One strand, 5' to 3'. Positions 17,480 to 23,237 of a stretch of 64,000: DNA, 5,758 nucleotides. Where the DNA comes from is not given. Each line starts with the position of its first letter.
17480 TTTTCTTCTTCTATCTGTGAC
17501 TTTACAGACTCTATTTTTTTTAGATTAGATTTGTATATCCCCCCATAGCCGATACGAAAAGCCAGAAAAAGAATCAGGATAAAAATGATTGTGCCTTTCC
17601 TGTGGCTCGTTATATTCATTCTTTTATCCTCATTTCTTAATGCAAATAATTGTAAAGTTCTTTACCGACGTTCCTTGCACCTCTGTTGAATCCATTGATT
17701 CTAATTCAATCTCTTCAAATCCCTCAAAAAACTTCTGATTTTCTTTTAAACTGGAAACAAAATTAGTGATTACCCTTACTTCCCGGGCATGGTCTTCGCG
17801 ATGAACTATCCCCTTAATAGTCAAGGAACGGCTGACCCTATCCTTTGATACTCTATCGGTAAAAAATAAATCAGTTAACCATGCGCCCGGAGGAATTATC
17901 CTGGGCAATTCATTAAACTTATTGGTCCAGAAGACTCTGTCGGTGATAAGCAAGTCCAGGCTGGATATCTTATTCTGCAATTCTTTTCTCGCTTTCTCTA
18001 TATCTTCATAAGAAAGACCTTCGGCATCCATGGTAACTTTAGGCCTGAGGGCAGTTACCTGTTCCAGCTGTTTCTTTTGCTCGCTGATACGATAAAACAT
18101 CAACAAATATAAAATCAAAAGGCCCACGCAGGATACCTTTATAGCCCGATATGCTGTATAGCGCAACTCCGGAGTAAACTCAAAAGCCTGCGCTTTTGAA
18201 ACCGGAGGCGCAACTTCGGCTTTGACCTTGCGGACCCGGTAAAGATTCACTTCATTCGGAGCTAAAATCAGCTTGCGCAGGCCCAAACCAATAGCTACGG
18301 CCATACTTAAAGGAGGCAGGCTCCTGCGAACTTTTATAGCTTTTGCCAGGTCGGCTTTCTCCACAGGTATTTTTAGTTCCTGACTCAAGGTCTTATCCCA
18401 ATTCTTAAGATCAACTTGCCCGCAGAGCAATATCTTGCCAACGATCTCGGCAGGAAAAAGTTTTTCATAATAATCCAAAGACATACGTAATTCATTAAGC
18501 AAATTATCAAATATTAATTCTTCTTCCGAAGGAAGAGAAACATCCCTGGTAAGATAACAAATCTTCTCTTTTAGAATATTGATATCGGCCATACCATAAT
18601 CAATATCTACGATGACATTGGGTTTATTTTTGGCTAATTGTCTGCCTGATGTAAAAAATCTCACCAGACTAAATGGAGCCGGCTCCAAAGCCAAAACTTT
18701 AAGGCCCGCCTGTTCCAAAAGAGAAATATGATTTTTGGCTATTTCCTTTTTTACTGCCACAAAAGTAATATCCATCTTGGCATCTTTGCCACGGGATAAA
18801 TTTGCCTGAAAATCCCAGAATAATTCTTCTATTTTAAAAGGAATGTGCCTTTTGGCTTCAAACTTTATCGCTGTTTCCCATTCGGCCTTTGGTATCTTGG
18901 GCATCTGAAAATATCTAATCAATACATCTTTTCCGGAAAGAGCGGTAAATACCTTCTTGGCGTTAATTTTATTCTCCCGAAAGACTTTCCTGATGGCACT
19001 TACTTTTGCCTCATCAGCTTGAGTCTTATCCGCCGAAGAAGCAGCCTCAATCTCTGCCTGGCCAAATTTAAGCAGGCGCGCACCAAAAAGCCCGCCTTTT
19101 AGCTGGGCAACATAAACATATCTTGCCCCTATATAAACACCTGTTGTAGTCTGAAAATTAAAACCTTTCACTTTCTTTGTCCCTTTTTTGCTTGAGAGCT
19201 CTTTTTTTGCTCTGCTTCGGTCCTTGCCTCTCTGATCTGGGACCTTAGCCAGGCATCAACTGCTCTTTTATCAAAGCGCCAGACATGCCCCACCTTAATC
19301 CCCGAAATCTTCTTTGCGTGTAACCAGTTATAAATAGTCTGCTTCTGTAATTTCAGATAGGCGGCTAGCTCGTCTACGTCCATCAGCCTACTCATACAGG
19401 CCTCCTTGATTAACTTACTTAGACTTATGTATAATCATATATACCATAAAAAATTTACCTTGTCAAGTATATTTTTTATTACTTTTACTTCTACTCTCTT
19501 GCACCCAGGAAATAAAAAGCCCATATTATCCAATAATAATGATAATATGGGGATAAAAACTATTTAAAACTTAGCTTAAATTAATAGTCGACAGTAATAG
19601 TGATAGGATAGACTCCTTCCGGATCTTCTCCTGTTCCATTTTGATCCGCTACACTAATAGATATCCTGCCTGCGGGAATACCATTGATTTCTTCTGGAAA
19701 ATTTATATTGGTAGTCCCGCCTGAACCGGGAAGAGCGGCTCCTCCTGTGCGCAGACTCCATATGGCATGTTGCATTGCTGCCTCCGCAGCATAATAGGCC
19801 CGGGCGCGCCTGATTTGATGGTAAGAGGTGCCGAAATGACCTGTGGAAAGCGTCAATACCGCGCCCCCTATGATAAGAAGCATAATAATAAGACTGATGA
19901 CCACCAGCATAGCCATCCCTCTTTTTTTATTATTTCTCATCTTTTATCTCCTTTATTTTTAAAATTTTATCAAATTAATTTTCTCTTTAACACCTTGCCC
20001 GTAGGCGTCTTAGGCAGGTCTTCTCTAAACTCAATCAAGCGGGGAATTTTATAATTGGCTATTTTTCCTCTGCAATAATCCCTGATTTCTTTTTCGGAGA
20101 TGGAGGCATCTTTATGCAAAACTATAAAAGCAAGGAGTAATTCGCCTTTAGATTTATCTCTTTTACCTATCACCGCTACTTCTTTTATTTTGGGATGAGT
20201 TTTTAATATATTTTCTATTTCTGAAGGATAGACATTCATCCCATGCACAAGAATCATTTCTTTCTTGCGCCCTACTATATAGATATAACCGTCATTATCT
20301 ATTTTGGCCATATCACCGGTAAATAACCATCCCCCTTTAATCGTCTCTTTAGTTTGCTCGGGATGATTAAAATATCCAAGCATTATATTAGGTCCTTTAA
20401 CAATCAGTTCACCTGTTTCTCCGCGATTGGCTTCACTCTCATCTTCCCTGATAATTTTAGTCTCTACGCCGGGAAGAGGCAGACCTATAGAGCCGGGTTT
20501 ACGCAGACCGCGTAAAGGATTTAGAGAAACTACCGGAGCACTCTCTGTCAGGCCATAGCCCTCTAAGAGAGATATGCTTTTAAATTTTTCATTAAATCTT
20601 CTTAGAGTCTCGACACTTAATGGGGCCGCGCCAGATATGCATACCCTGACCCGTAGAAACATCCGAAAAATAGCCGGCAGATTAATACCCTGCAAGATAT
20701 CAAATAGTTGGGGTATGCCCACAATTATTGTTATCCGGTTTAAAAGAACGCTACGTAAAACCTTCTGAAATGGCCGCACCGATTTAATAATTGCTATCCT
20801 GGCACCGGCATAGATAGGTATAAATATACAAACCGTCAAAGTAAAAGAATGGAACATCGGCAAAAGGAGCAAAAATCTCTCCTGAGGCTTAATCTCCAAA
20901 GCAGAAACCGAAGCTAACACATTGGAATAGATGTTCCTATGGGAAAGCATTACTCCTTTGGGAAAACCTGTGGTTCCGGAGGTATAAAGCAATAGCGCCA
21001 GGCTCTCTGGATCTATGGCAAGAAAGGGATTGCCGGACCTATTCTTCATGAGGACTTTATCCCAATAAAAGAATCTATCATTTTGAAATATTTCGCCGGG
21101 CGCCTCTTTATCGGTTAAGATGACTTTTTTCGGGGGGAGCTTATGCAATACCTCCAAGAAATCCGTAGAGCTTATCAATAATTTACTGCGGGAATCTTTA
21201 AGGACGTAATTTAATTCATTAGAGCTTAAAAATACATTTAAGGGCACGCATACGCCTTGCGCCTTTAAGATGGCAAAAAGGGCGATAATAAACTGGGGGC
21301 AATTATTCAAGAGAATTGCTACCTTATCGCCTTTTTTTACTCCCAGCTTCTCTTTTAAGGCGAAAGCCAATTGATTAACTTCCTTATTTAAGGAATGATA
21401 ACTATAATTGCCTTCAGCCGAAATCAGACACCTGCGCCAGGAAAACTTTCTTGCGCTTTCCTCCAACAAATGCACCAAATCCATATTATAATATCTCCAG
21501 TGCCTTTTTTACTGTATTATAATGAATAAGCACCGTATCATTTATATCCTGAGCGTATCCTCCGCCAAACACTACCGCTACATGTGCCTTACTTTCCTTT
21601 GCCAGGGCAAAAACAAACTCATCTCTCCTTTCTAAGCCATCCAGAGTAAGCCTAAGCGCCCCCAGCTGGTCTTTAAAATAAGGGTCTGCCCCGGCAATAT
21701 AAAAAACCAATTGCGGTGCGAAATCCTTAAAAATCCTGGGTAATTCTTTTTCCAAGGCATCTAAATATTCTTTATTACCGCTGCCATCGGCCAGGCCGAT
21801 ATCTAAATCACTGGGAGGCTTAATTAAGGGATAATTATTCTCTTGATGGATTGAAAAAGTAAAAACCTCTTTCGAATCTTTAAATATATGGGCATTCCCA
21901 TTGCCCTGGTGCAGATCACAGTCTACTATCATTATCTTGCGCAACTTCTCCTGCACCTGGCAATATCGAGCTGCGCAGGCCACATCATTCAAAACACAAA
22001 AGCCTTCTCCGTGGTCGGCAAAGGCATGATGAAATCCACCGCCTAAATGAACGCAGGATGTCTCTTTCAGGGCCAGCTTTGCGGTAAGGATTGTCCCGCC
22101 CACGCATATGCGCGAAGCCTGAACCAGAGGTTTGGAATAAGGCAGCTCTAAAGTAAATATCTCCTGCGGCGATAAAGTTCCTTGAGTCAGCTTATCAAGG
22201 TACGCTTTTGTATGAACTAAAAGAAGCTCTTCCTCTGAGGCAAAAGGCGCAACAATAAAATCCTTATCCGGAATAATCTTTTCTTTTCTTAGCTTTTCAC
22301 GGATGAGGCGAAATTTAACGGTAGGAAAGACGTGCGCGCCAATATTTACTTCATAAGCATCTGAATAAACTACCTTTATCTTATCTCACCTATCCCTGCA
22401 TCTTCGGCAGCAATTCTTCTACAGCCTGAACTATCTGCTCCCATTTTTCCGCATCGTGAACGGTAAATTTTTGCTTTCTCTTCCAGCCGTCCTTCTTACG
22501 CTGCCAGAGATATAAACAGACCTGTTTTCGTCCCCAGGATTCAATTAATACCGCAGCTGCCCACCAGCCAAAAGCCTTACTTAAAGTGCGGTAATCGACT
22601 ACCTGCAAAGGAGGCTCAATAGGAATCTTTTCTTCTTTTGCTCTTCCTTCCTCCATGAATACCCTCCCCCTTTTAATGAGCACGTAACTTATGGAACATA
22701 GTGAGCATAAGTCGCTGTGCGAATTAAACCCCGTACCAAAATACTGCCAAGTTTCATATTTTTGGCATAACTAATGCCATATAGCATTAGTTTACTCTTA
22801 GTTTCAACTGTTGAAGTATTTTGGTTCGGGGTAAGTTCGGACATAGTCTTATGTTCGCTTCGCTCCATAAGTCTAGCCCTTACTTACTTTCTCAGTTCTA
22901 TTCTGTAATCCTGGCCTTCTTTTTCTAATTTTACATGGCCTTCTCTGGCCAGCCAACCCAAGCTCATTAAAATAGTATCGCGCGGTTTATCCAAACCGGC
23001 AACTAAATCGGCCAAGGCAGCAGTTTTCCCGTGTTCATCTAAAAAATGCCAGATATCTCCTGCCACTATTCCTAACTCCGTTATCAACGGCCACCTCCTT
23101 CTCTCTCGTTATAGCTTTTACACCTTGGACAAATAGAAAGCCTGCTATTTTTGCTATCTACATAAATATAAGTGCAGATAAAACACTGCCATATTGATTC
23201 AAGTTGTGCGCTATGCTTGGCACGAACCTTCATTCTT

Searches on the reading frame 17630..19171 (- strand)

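Call 66: search_protein_families(library=pfam, proteins=[window:17630-19171:-], max_evalue=0.001)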
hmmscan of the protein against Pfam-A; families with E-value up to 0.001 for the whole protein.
window:17630-19171:- (513 aa): 2 families
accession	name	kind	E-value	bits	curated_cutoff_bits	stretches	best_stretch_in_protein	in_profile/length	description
PF11104.14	PilM_2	-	2.9e-22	79.5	27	1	11-210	1-207/340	Type IV pilus assembly protein PilM;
PF05137.18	PilN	-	1.5e-05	25.4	22.8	1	419-510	3-76/78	Fimbrial assembly protein (PilN)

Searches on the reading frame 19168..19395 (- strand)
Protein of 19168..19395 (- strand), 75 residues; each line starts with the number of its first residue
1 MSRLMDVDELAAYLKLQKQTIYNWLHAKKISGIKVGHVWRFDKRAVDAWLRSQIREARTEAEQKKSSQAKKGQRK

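Call 3: search_protein_families(library=pfam, proteins=[window:19168-19395:-], max_evalue=0.1)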
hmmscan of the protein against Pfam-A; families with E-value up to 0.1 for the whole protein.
window:19168-19395:- (75 aa): 7 families
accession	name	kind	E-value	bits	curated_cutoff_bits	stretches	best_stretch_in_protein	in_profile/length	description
PF12728.13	HTH_17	-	1.4e-14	54.5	27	1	4-53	1-50/51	Helix-turn-helix domain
PF03374.19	ANT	-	0.014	16.1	25.3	1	4-64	23-86/108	Phage antirepressor protein KilAC domain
PF15943.11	YdaS_toxin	-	0.014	15.7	30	1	9-31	13-36/65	Bacterial toxin YdaS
PF13384.12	HTH_23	-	0.017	15.3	24.6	1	7-29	20-43/50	Homeodomain-like domain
PF01710.22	HTH_Tnp_IS630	-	0.036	14.6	21.3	0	9-40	23-54/119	Transposase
PF07037.17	YfeC-like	-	0.057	14.1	22.9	0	5-39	1-35/122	Transcription regulator YfeC-like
PF07022.19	Phage_CI_repr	-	0.074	13.8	22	0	8-30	16-38/65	Bacteriophage CI repressor helix-turn-helix domain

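Call 4: search_protein_families(library=ncbifam, proteins=[window:19168-19395:-], max_evalue=0.1)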
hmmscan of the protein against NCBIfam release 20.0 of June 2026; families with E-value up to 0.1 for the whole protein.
window:19168-19395:- (75 aa): 4 families
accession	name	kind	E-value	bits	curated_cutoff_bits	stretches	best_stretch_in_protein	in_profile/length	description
NF047737.1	antiphage_MADS1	equivalog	2.8e-18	65.9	80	1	3-50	2-49/49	methylation-associated defense system helix-turn-helix domain-containing protein MAD1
TIGR01764.1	excise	domain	5.2e-14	52.3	28.8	1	5-51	2-48/49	excisionase family DNA-binding protein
NF049929.1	TransRepsrRacR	equivalog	0.011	16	200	1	9-68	29-90/150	DNA-binding transcriptional repressor RacR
NF011463.0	PRK14879.1-4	equivalog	0.029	13.8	188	1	26-70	32-76/237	Kae1-associated kinase Bud32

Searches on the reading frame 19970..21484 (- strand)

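Call 66: search_protein_families(library=pfam, proteins=[window:19970-21484:-], max_evalue=0.001)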
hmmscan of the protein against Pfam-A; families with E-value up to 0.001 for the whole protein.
window:19970-21484:- (504 aa): 2 families
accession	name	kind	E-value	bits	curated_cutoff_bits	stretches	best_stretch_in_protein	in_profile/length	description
PF00501.34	AMP-binding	-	2.7e-91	306.7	29.9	1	7-372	1-384/384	AMP-binding enzyme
PF13193.12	AMP-binding_C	-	1.7e-22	80.5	24.5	1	422-497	1-76/76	AMP-binding enzyme C-terminal domain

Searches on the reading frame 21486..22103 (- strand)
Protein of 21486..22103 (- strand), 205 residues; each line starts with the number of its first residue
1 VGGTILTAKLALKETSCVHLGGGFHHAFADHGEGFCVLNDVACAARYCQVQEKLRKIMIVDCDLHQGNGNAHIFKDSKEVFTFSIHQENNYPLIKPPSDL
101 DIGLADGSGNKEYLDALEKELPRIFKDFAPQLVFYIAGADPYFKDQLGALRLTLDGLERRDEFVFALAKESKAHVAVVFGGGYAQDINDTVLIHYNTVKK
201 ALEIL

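Call 66: search_protein_families(library=pfam, proteins=[window:21486-22103:-], max_evalue=0.001)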
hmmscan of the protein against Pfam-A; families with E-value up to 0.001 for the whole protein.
window:21486-22103:- (205 aa): 1 family
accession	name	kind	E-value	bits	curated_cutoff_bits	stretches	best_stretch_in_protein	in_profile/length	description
PF00850.24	Hist_deacetyl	-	1.8e-50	172.4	27.9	1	2-187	86-286/298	Histone deacetylase domain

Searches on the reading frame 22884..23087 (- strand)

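Call 66: search_protein_families(library=pfam, proteins=[window:22884-23087:-], max_evalue=0.001)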
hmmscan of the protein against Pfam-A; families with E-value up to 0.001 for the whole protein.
window:22884-23087:- (67 aa): 1 family
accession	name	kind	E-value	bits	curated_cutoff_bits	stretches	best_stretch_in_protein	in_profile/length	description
PF10771.15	DUF2582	-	3.3e-10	40.4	24.2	1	5-62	6-62/65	Winged helix-turn-helix domain (DUF2582)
